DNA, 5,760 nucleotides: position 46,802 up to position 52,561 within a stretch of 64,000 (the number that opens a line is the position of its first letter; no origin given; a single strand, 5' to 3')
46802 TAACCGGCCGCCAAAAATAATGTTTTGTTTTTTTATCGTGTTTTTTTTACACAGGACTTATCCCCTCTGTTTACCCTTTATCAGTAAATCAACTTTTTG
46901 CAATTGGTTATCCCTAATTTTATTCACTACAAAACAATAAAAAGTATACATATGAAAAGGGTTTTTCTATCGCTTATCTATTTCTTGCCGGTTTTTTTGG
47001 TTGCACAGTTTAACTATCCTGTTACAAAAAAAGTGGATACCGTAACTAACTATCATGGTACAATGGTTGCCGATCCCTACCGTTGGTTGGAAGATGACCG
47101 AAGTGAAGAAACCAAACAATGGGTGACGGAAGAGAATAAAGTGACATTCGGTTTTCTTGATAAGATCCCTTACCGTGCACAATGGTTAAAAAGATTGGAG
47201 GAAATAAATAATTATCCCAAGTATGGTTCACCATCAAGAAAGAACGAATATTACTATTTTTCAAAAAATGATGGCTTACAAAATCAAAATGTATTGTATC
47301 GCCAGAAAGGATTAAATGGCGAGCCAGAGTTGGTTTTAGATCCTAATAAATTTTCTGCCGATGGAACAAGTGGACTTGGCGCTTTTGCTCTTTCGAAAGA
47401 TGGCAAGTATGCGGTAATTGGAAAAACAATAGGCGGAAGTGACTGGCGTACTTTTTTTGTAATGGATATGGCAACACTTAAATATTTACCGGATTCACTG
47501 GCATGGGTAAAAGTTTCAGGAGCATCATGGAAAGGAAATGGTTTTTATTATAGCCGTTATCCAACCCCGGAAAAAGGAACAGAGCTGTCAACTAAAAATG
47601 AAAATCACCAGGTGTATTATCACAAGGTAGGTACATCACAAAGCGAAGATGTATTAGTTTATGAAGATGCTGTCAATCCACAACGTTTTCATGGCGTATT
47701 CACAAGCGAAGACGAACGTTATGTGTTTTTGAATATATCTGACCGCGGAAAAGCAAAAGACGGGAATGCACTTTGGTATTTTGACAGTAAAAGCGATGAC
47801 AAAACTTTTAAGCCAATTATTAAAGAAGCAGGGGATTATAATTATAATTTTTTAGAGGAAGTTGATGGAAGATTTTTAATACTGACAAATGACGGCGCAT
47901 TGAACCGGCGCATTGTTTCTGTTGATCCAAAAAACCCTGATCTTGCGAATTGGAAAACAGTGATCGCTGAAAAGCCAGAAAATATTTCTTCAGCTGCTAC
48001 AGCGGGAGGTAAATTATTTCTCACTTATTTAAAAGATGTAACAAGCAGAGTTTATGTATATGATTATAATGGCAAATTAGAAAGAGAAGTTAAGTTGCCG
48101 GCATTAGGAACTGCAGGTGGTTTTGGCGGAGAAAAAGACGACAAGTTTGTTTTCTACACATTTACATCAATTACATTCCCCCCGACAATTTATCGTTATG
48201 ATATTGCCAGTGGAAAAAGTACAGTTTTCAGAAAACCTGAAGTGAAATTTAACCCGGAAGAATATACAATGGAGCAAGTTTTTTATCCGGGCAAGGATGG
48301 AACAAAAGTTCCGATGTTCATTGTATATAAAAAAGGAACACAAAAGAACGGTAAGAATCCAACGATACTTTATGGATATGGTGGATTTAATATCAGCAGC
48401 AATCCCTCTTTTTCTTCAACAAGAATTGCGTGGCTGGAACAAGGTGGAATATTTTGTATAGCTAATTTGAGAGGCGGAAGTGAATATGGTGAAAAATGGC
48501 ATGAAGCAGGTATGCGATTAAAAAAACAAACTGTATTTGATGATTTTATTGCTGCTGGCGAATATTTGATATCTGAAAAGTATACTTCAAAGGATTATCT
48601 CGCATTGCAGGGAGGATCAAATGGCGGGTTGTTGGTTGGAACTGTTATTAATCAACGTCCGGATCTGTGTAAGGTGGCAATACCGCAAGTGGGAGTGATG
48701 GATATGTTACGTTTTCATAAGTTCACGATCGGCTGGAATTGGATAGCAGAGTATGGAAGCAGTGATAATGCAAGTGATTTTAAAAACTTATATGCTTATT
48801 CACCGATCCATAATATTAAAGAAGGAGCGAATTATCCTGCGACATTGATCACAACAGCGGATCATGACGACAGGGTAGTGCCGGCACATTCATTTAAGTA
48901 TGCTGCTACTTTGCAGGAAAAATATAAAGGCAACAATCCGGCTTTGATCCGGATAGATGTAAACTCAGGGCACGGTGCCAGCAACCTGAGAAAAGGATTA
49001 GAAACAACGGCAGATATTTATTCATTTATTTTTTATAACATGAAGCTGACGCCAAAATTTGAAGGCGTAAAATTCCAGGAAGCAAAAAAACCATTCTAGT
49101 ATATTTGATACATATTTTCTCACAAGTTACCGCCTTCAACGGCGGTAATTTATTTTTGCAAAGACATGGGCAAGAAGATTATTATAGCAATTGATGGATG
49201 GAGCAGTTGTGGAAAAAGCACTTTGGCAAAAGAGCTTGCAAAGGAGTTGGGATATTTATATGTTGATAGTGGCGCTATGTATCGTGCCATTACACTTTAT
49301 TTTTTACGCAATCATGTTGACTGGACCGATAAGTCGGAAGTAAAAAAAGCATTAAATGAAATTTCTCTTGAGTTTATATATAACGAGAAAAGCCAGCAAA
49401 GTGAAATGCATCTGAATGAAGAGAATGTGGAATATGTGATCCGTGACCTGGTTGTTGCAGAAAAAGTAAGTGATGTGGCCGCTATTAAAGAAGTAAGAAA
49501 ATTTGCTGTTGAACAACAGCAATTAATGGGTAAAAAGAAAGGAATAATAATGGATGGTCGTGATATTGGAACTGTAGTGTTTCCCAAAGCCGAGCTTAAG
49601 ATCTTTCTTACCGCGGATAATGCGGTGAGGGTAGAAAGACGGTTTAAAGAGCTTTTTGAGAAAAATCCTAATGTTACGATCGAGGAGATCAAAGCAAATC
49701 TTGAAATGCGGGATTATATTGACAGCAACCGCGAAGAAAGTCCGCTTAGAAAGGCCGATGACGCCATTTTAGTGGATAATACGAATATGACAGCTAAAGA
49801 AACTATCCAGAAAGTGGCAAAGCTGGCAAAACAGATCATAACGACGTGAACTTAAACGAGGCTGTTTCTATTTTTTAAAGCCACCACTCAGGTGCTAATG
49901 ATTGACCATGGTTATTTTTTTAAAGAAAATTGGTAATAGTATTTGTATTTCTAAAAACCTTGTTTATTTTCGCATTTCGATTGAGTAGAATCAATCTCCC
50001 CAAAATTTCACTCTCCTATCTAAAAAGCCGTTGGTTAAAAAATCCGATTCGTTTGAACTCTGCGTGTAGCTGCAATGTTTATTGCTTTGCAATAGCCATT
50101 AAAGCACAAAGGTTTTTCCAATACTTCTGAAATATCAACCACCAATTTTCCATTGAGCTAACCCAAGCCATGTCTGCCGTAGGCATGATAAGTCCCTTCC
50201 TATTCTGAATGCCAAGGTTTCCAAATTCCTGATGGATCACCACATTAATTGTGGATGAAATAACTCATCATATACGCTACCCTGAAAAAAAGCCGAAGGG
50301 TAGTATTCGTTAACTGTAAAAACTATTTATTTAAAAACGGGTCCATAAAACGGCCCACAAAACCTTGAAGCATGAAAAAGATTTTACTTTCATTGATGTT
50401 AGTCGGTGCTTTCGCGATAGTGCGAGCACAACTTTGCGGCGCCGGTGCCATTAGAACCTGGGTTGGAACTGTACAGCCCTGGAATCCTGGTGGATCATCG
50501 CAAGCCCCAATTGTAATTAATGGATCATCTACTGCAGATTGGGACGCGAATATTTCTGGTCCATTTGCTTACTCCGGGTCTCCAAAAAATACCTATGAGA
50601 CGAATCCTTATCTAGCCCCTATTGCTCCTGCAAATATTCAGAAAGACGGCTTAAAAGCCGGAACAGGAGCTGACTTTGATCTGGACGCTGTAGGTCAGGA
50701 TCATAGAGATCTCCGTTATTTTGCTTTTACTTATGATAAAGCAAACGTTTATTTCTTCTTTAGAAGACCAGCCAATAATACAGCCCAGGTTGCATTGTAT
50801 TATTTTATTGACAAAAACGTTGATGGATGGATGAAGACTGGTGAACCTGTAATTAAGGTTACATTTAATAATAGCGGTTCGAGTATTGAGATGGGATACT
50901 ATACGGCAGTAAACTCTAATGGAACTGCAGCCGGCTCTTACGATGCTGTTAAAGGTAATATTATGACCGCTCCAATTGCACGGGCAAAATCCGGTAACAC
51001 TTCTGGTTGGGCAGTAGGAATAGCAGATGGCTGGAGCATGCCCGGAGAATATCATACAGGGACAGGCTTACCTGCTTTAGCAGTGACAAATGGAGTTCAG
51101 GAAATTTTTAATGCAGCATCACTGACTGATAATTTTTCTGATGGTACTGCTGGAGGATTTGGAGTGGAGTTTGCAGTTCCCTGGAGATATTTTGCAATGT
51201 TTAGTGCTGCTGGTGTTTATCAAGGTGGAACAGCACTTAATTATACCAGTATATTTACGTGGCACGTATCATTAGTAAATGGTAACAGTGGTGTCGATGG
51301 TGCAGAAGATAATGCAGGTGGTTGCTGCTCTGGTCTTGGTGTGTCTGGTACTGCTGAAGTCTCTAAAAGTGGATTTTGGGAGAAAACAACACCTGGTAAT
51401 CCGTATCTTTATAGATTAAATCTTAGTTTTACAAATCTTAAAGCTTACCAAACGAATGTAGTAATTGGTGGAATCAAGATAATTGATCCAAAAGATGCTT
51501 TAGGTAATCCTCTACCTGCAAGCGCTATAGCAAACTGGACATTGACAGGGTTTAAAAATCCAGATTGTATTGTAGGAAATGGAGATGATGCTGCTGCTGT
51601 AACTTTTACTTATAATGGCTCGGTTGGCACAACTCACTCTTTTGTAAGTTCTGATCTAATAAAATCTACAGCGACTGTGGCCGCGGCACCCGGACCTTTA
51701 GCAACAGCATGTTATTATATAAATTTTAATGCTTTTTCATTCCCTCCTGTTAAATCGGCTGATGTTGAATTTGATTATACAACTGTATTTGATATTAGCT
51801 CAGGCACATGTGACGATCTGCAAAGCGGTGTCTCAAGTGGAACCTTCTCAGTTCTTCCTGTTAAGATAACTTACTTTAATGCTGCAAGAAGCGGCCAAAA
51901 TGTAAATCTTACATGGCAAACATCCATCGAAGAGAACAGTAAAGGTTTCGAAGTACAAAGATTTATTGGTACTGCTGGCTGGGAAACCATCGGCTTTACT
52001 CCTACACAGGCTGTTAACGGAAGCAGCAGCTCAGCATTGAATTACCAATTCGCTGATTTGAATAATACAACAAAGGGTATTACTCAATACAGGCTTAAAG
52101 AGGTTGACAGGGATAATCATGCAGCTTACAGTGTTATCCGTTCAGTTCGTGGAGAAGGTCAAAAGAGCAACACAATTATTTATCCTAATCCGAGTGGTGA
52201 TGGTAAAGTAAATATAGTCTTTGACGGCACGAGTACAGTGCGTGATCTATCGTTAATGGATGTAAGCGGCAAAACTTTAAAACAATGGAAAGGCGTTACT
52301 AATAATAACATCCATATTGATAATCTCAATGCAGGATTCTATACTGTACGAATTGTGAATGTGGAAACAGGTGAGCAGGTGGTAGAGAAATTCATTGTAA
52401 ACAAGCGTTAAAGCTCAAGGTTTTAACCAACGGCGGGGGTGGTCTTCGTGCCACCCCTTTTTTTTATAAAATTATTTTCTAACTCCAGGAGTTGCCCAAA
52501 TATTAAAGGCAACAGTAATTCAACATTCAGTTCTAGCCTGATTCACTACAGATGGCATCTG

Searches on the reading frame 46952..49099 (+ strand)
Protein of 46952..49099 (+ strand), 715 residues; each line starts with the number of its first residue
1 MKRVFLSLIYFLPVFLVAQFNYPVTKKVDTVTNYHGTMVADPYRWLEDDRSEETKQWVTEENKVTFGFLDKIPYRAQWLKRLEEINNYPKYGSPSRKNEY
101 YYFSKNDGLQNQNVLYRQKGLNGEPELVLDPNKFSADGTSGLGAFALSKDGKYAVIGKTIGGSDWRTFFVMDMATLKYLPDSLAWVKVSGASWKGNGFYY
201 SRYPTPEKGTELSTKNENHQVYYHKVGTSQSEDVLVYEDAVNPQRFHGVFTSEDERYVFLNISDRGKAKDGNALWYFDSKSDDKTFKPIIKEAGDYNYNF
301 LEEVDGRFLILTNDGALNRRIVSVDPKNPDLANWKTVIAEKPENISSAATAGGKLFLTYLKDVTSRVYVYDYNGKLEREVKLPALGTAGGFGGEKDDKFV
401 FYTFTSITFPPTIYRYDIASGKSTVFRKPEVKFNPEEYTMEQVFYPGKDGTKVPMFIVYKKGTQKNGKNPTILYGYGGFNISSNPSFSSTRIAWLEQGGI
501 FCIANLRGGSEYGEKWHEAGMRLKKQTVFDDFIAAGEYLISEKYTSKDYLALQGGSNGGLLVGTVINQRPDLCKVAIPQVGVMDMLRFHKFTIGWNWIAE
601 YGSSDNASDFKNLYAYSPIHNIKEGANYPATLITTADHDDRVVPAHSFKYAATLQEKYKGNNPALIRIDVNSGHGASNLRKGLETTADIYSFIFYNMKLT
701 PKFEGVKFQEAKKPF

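Call 72: search_protein_families(library=pfam, proteins=[window:46952-49099:+], max_evalue=0.0001)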
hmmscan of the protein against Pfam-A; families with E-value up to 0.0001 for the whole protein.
window:46952-49099:+ (715 aa): 2 families
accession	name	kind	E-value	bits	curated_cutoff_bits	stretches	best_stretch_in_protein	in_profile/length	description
PF02897.21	Peptidase_S9_N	-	1.2e-121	406.8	24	1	23-428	1-413/414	Prolyl oligopeptidase, N-terminal beta-propeller domain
PF00326.27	Peptidase_S9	-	3.1e-59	200.5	22.6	1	485-698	1-211/213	Prolyl oligopeptidase family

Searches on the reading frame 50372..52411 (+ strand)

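Call 72: search_protein_families(library=pfam, proteins=[window:50372-52411:+], max_evalue=0.0001)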
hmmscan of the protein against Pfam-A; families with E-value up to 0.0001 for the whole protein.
window:50372-52411:+ (679 aa): 1 family
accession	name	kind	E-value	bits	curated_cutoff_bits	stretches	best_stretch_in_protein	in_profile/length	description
PF18962.6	Por_Secre_tail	-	3.2e-10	40.6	27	1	603-676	1-75/75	Secretion system C-terminal sorting domain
